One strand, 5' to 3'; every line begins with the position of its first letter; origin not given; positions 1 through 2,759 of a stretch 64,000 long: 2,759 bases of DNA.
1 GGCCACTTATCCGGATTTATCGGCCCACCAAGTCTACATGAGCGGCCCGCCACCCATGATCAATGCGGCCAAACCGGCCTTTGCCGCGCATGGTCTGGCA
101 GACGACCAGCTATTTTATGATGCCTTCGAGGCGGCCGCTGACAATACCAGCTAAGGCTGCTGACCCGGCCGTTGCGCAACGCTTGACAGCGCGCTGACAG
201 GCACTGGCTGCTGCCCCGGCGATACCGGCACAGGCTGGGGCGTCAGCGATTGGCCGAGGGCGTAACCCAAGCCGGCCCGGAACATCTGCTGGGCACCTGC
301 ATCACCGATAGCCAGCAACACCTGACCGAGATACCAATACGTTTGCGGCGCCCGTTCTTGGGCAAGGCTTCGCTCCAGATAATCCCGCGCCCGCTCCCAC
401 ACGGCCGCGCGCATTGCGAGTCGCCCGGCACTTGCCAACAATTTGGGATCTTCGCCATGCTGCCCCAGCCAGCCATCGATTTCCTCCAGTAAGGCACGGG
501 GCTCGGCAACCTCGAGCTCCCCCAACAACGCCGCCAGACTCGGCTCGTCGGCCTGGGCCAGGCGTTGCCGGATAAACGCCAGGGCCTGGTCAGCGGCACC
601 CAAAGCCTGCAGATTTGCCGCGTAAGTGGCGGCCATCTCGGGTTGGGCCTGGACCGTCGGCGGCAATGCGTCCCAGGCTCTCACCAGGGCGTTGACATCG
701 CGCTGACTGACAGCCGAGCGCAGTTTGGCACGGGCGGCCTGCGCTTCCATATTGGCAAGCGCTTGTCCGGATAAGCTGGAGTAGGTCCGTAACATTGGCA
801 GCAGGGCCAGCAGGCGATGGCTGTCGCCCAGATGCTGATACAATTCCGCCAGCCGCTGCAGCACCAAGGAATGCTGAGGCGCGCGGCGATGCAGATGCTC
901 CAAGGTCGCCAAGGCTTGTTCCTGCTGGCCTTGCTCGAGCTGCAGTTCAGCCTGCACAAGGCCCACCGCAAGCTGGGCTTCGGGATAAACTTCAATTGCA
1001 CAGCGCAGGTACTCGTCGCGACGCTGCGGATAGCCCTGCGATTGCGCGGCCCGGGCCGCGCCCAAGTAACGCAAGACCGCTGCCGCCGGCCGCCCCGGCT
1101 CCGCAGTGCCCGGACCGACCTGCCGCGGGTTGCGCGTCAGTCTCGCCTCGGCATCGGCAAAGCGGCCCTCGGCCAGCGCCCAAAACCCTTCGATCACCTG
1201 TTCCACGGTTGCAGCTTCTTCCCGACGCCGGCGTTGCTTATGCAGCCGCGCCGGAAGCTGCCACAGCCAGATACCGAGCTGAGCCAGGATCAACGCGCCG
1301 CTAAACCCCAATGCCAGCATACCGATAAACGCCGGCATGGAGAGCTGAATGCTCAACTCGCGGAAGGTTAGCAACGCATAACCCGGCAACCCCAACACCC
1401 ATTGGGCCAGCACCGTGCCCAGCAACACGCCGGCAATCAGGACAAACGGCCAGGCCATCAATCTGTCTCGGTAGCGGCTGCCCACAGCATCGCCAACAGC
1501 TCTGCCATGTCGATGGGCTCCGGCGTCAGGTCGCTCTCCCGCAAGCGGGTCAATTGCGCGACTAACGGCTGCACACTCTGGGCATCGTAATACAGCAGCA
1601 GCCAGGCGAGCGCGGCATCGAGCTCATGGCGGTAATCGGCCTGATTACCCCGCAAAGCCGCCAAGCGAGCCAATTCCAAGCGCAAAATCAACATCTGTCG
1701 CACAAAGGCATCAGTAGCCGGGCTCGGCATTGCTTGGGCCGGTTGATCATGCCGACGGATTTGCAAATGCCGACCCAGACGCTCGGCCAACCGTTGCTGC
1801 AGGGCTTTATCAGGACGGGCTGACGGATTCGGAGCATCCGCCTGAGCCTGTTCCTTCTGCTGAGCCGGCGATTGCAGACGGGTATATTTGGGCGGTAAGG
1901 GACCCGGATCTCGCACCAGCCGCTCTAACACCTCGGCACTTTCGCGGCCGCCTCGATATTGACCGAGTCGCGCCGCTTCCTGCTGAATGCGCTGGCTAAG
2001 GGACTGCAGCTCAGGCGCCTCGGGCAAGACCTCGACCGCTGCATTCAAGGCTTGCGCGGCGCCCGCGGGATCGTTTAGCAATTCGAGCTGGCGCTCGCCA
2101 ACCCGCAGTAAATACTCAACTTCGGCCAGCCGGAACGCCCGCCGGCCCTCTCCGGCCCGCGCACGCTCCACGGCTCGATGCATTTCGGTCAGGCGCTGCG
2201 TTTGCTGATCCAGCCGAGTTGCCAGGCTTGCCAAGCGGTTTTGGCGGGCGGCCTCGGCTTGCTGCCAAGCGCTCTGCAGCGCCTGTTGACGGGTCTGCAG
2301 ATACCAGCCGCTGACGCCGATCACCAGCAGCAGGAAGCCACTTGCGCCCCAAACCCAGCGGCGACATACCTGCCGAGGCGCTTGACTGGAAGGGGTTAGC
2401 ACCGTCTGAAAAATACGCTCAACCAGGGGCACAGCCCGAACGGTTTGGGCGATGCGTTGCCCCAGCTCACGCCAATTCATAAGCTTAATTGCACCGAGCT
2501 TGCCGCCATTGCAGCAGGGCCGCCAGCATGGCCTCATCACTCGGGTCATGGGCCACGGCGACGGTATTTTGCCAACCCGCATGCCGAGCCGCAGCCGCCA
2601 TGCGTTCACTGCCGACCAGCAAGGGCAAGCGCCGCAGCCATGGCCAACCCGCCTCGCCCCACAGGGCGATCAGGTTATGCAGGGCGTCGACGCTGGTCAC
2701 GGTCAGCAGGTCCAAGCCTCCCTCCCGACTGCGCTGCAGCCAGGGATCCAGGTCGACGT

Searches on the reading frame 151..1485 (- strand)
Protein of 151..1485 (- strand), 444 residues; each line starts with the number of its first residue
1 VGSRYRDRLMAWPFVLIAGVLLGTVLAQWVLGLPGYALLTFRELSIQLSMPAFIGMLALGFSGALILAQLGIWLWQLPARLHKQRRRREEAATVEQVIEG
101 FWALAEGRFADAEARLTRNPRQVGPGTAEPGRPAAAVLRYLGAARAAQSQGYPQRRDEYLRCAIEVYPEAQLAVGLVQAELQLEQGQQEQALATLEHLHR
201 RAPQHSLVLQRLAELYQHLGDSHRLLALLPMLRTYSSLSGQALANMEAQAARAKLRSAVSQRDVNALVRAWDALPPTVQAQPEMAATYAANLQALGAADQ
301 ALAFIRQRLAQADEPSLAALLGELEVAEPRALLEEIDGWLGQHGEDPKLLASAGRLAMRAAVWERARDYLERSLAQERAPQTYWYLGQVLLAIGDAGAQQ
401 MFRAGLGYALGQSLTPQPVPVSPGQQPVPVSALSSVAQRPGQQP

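Call 75: search_protein_families(library=pfam, proteins=[window:151-1485:-], max_evalue=0.00001)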
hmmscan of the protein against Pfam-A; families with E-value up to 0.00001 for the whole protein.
window:151-1485:- (444 aa): 1 family
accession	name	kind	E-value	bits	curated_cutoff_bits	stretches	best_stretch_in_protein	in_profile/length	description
PF07219.19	HemY_N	-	8.2e-16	58.5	31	1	35-151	1-107/107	HemY protein N-terminus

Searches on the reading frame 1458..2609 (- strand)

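Call 75: search_protein_families(library=pfam, proteins=[window:1458-2609:-], max_evalue=0.00001)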
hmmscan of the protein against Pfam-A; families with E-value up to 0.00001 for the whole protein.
window:1458-2609:- (383 aa): 1 family
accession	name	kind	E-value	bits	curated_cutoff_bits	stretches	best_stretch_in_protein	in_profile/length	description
PF04375.19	HemX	-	1.2e-16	61.5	25.9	1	157-374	3-224/236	HemX, putative uroporphyrinogen-III C-methyltransferase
